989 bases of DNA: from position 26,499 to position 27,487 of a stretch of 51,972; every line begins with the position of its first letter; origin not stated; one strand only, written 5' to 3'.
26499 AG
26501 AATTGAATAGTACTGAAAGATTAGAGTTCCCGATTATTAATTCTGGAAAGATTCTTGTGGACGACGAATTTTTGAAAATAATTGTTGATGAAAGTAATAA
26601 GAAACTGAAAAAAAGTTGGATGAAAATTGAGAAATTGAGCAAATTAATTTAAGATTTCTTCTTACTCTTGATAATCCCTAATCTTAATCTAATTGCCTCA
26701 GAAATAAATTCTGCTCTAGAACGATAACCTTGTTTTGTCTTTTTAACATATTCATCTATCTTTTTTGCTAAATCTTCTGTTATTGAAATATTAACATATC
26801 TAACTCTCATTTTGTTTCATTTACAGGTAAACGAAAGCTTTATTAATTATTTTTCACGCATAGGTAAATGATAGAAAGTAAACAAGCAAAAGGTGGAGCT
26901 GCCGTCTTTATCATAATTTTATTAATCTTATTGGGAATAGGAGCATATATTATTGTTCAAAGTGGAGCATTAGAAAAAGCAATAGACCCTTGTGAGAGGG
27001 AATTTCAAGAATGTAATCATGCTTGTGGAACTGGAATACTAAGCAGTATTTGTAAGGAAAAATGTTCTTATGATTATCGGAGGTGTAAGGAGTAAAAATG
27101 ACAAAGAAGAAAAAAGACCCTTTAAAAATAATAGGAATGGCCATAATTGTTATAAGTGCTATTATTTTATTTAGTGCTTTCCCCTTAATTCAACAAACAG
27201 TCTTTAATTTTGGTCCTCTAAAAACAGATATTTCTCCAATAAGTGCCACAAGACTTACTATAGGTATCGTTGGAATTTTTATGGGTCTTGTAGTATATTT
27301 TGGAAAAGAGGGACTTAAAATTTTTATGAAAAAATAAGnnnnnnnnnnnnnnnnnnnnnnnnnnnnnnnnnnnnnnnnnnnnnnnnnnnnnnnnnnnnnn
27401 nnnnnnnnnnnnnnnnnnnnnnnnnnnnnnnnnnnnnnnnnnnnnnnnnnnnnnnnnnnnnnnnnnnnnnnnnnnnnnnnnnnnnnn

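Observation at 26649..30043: Five-gene operon of membrane-anchored Cys-rich surface proteins ending in a transglutaminase-like protein, with a divergent RHH regulator and palindromic operator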

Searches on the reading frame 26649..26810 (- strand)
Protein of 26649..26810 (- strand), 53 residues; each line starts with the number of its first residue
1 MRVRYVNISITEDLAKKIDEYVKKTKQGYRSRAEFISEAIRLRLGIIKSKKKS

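Call 5: search_protein_families(library=pfam, proteins=[window:26649-26810:-], max_evalue=1)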
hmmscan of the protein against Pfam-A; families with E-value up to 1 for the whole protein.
window:26649-26810:- (53 aa): 2 families
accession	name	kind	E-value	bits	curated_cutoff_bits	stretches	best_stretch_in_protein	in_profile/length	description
PF01402.27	RHH_1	-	8.7e-06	25.9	20.5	1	6-44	2-37/39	Ribbon-helix-helix protein, copG family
PF15919.11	HicB_lk_antitox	-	0.0011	19.6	27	1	3-38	89-121/123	HicB_like antitoxin of bacterial toxin-antitoxin system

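Call 6: search_protein_families(library=ncbifam, proteins=[window:26649-26810:-], max_evalue=1)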
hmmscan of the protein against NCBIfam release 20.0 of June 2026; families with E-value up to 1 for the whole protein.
window:26649-26810:- (53 aa): 6 families
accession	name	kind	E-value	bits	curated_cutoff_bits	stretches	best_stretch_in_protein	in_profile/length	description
NF002815.0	PRK02967.1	equivalog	0.00014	21.9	83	1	6-46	4-42/139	nickel-responsive transcriptional regulator NikR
NF002169.0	PRK01002.1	subfamily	0.00098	19.1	111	1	5-41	6-40/141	nickel responsive regulator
NF001884.0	PRK00630.1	subfamily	0.0021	18.1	119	1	7-44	14-49/148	nickel responsive regulator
TIGR02793.1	nikR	equivalog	0.0042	17.4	175.45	1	6-44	3-39/129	nickel-responsive transcriptional regulator NikR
NF003381.0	PRK04460.1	equivalog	0.0064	16.6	105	1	4-43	5-42/139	nickel-responsive transcriptional regulator NikR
NF053762.1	aCcr1_fam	equivalog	0.034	14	60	1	8-42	5-36/38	aCcr1 family cell cycle regulator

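Call 58: search_protein_families(library=phrogs, proteins=[window:26649-26810:-], max_evalue=0.01)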
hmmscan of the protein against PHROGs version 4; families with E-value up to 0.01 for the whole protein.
window:26649-26810:- (53 aa): 3 families
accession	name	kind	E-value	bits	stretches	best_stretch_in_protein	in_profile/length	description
phrog_38461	-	unknown function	4.3e-12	46.8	1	4-44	9-49/55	-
phrog_4738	-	transcription regulation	5.4e-05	23.8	1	4-42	15-51/59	transcriptional repressor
phrog_15666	-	unknown function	0.00052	21.2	1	5-43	4-39/81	-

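Call 59: find_homologous_proteins(query=window:26649-26810:-, max_evalue=0.01)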
Query window:26649-26810:- (53 aa): 90 proteins with E <= 0.01 among 90 candidates.
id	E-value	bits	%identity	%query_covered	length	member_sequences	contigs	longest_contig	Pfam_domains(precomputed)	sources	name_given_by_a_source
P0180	1.7e-24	100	100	100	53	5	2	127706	PF01402.28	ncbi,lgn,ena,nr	ncbi:ribbon-helix-helix protein, CopG family [Candidatus Pacearchaeota archaeon]|nr:ribbon-helix-hel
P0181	2.3e-20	87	88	98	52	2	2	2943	-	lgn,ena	-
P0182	2.6e-20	87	85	98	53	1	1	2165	PF01402.28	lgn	-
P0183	3.7e-20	87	88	96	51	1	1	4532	-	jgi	-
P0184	3.8e-20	87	87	98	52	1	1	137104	-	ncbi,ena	-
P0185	5.3e-20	86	84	96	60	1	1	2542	-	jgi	jgi:metal-responsive CopG/Arc/MetJ family transcriptional regulator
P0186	5.5e-20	86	87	98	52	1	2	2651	-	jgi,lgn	-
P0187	6.9e-20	86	87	98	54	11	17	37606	PF01402.28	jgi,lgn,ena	-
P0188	7.4e-20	86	81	100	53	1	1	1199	-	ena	-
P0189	7.5e-20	86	87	98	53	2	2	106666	PF01402.28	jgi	-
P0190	1.0e-19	85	84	96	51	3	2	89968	-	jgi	jgi:metal-responsive CopG/Arc/MetJ family transcriptional regulator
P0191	1.5e-19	85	85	98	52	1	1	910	PF01402.28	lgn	-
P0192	2.0e-19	85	83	98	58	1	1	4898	PF01402.28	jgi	jgi:metal-responsive CopG/Arc/MetJ family transcriptional regulator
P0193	3.2e-19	84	83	98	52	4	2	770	PF01402.28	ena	-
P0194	3.3e-19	84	82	96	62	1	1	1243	-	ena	-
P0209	1.6e-18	82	79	98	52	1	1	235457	-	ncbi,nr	ncbi:MAG: ribbon-helix-helix domain-containing protein [Nanoarchaeota archaeon]|nr:ribbon-helix-heli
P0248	4.9e-16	74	71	96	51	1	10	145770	PF01402.28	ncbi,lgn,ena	ncbi:MAG: ribbon-helix-helix domain-containing protein [Nanoarchaeota archaeon]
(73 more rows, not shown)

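Call 60: find_encoding_contigs(protein=P0184, flank=5000, max_places=1)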
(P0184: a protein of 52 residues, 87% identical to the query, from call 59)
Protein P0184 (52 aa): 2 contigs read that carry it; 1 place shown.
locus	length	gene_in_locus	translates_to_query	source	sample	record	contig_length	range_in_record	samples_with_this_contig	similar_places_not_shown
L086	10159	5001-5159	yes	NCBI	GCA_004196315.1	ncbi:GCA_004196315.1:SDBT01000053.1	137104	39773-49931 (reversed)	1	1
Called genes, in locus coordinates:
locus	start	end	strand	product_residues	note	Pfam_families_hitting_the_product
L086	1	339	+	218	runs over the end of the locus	PF00254:FKBP_C, PF22199:FKBP26_IF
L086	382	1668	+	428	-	PF00091:Tubulin, PF12327:FtsZ_C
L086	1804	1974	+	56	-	PF00584:SecE (weak)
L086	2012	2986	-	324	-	PF01609:DDE_Tnp_1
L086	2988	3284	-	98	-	PF10107:Endonuc_Holl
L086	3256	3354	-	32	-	-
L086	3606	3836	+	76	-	-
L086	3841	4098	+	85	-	-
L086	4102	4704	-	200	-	-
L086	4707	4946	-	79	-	-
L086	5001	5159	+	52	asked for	-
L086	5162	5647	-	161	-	-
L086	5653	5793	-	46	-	-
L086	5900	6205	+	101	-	-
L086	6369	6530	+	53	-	-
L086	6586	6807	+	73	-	PF13031:DUF3892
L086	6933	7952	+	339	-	-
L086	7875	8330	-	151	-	-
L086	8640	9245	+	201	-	PF03439:Spt5-NGN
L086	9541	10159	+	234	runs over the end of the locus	PF03946:Ribosomal_L11_N, PF00298:Ribosomal_L11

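Call 61: find_encoding_contigs(protein=P0209, flank=5000, max_places=1)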
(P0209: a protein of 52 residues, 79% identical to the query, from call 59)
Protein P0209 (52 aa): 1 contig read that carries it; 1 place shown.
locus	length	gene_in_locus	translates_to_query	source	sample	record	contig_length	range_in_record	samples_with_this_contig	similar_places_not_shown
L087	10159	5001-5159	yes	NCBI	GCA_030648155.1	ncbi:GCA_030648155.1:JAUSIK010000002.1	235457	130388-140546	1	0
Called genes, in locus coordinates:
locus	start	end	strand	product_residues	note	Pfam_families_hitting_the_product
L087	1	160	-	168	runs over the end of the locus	-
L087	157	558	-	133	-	-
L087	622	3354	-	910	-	PF00270:DEAD (weak), PF04851:ResIII, PF18766:SWI2_SNF2, PF08463:EcoEI_R_C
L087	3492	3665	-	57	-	-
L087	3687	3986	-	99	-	-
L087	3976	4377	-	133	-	-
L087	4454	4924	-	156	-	PF20815:GIY_YIG_2 (weak)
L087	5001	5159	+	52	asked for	-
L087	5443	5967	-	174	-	-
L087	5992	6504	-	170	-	PF00239:Resolvase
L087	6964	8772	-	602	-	PF08706:D5_N, PF19263:DUF5906, PF03288:Pox_D5 (weak)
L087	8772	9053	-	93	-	-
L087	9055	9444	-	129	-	PF09250:Prim-Pol (weak)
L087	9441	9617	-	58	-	-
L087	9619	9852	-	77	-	-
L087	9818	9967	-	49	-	-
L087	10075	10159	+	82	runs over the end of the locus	-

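Call 62: find_encoding_contigs(protein=P0248, flank=5000, max_places=3)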
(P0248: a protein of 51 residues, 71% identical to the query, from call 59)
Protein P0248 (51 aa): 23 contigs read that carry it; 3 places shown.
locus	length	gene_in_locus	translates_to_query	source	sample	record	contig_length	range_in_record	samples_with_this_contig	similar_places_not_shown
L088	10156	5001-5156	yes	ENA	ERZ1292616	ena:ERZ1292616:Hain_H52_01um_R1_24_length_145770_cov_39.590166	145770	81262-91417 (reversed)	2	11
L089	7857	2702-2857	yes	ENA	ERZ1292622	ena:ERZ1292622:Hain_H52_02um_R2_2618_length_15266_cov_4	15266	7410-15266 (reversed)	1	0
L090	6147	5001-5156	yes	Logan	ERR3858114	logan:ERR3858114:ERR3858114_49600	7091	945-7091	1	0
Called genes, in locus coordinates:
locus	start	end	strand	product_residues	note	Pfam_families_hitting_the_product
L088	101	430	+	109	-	-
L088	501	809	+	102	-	-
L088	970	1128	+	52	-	-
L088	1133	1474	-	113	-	-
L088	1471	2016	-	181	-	-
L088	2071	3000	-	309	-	PF01609:DDE_Tnp_1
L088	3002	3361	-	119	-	PF10107:Endonuc_Holl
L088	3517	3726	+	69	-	-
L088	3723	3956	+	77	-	PF09339:HTH_IclR (weak)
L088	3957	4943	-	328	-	-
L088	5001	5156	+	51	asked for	PF01402:RHH_1 (weak)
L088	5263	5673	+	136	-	-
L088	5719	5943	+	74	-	-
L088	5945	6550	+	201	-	PF00578:AhpC-TSA, PF08534:Redoxin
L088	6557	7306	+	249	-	PF01370:Epimerase, PF02719:Polysacc_synt_2 (weak), PF04321:RmlD_sub_bind (weak), PF16363:GDP_Man_Dehyd, PF13460:NAD_binding_10, PF01073:3Beta_HSD, PF07993:NAD_binding_4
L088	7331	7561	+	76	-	-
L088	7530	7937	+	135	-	PF01850:PIN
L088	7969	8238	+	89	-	-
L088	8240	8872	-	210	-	PF03352:Adenine_glyco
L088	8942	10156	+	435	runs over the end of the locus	PF01425:Amidase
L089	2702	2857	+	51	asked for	PF01402:RHH_1 (weak)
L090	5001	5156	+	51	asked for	PF01402:RHH_1 (weak)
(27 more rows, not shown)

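Call 64: find_related_loci(query=window:26649-26810:-, collection=viral_contigs, flank=6000)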
Query window:26649-26810:- (53 aa) in viral_contigs; peptide patterns used: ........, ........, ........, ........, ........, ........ (x = any residue, [..] = any of these).
31 stretches matched a pattern, but none encodes a relative of the query by tblastn (E <= 1e-3).

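Call 68: find_encoding_contigs(protein=P0187, flank=4000, max_places=10)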
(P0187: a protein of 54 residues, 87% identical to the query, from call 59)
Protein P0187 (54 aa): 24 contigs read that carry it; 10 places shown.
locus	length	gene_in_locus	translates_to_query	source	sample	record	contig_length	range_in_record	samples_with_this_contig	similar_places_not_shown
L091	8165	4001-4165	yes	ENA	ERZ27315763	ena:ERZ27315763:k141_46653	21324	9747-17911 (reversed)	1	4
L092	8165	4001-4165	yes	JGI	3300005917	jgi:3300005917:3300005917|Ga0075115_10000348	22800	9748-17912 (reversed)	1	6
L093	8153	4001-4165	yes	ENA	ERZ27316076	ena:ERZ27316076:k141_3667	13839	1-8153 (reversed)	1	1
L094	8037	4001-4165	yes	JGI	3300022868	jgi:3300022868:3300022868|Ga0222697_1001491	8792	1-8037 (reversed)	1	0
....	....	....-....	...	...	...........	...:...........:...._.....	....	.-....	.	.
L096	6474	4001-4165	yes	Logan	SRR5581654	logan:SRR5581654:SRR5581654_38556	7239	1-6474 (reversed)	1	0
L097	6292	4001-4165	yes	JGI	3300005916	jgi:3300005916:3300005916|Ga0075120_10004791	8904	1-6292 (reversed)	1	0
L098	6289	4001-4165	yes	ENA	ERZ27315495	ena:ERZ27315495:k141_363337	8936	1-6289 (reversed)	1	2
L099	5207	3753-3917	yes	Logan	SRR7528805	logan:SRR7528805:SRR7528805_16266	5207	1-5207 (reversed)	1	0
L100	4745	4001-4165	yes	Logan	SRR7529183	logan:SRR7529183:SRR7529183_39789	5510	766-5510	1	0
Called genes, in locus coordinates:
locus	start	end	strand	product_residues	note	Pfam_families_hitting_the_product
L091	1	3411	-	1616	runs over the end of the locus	PF00082:Peptidase_S8, PF17963:Big_9 (weak)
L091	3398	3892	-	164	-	-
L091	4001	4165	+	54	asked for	PF01402:RHH_1 (weak)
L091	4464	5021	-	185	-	-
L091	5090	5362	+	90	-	PF25213:HVO_A0261_N (weak), PF14947:HTH_45 (weak)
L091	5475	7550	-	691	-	PF03235:GmrSD_N, PF07510:GmrSD_C, PF18899:DUF5655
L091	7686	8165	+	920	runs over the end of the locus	PF04313:HSDR_N, PF00270:DEAD, PF04851:ResIII, PF18766:SWI2_SNF2, PF00271:Helicase_C (weak), PF08463:EcoEI_R_C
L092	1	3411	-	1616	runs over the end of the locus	PF00082:Peptidase_S8, PF17963:Big_9 (weak)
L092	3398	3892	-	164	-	-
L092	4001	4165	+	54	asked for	PF01402:RHH_1 (weak)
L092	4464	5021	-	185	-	-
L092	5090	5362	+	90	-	PF25213:HVO_A0261_N (weak), PF14947:HTH_45 (weak)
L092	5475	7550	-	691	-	PF03235:GmrSD_N, PF07510:GmrSD_C, PF18899:DUF5655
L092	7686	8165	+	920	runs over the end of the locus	PF04313:HSDR_N, PF00270:DEAD, PF04851:ResIII, PF18766:SWI2_SNF2, PF00271:Helicase_C (weak), PF08463:EcoEI_R_C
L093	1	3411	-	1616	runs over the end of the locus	PF00082:Peptidase_S8, PF17963:Big_9 (weak)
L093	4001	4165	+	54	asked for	PF01402:RHH_1 (weak)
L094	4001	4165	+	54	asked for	PF01402:RHH_1 (weak)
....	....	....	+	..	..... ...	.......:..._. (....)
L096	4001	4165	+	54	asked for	PF01402:RHH_1 (weak)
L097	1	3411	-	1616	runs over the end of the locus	PF00082:Peptidase_S8, PF17963:Big_9 (weak)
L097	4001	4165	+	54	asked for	PF01402:RHH_1 (weak)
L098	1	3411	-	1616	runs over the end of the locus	PF00082:Peptidase_S8, PF17963:Big_9 (weak)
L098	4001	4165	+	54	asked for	PF01402:RHH_1 (weak)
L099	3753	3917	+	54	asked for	PF01402:RHH_1 (weak)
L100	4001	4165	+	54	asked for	PF01402:RHH_1 (weak)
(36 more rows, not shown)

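Call 84: search_solved_structures(query=window:26649-26810:-, max_evalue=1)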
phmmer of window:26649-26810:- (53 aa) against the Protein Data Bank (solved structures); distinct sequences matched with E-value up to 1: 4.
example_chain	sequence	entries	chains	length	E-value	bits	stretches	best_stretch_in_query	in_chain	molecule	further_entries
8etq_A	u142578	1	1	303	0.02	18.4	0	9-37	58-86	k-cTRP5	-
4p78_A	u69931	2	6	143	0.045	17.3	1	6-44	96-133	HicB3 antitoxin | Antitoxin HicB3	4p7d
6wmk_A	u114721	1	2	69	0.35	14.5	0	5-35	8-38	Beta sheet heterodimer LHD29 - Chain A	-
5ie9_A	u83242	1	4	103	0.99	13.1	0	11-34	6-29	Nucleotide pyrophosphohydrolase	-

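Call 90: search_protein_families(library=pfam, proteins=[L088:3957-4943:-, L086:4102-4704:-, L091:3398-3892:-], max_evalue=0.01)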
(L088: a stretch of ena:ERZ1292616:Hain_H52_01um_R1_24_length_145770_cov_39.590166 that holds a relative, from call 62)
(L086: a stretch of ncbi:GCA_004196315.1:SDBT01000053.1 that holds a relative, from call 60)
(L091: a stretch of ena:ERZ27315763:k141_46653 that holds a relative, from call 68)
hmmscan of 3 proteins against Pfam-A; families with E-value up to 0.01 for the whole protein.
L088:3957-4943:- (328 aa): 1 family
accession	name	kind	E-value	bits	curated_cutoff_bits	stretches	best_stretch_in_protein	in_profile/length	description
PF01841.26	Transglut_core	-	0.00038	21.2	23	1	208-270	14-74/108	Transglutaminase-like superfamily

L086:4102-4704:- (200 aa): 0 families

L091:3398-3892:- (164 aa): 1 family
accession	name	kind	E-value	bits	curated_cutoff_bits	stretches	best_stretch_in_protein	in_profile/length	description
PF13273.12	DUF4064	-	0.01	16.5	32.1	0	135-159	62-86/102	Protein of unknown function (DUF4064)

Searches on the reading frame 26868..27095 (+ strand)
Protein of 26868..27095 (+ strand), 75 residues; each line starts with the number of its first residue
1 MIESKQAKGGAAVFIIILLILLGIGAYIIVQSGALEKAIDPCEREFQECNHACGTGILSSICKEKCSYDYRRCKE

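Call 5: search_protein_families(library=pfam, proteins=[window:26868-27095:+], max_evalue=1)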
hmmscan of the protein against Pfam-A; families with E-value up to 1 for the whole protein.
window:26868-27095:+ (75 aa): 0 families

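Call 6: search_protein_families(library=ncbifam, proteins=[window:26868-27095:+], max_evalue=1)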
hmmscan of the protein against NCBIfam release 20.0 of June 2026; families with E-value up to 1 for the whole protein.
window:26868-27095:+ (75 aa): 1 family
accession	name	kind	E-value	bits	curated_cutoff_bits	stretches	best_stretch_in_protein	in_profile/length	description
NF005621.0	PRK07375.1-6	equivalog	0.068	13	126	1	15-38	11-34/120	putative monovalent cation/H+ antiporter subunit C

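Call 58: search_protein_families(library=phrogs, proteins=[window:26868-27095:+], max_evalue=0.01)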
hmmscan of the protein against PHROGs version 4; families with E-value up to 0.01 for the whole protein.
window:26868-27095:+ (75 aa): 0 families

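Call 87: find_homologous_proteins(query=window:26868-27095:+, max_evalue=0.01)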
Query window:26868-27095:+ (75 aa): 40 proteins with E <= 0.01 among 43 candidates.
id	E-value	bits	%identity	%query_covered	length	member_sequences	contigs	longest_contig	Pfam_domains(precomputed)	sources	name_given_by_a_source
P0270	6.0e-40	152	95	99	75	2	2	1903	-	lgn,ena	-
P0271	3.8e-35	137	86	95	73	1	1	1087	-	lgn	-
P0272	7.5e-34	133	80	95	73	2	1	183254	-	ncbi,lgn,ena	-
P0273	4.4e-33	130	76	99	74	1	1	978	-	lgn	-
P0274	4.6e-33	130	80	95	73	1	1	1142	-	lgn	-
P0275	1.3e-32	129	79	96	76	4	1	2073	-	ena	-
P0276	2.8e-32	128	77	97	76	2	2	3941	-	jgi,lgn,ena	-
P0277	5.8e-32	127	77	99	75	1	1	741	-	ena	-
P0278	3.0e-31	124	76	96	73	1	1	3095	-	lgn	-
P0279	5.4e-31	124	82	65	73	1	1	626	-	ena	-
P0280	1.5e-30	122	80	60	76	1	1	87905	-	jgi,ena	jgi:hypothetical protein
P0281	2.0e-30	122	73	95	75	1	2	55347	-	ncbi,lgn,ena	-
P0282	2.6e-30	121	76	65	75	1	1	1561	-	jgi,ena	jgi:flagellar basal body-associated protein FliL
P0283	3.2e-30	121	73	65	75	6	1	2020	-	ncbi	-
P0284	5.8e-30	120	78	67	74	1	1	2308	-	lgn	-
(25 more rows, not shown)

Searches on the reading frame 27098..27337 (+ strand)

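Call 5: search_protein_families(library=pfam, proteins=[window:27098-27337:+], max_evalue=1)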
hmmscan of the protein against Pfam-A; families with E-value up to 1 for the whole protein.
window:27098-27337:+ (79 aa): 1 family
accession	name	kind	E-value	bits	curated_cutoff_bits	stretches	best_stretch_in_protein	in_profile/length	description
PF08733.15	PalH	-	0.091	12.2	34.1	1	3-74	176-243/332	PalH/RIM21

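Call 6: search_protein_families(library=ncbifam, proteins=[window:27098-27337:+], max_evalue=1)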
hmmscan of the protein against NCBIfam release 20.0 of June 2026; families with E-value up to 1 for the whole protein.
window:27098-27337:+ (79 aa): 1 family
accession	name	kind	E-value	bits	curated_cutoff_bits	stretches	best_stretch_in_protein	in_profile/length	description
NF040944.1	MYPE2350_fam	equivalog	0.0068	16.9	50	1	12-73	16-74/128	MYPE2350 family membrane protein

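Call 58: search_protein_families(library=phrogs, proteins=[window:27098-27337:+], max_evalue=0.01)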
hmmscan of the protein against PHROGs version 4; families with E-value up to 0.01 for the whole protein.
window:27098-27337:+ (79 aa): 0 families
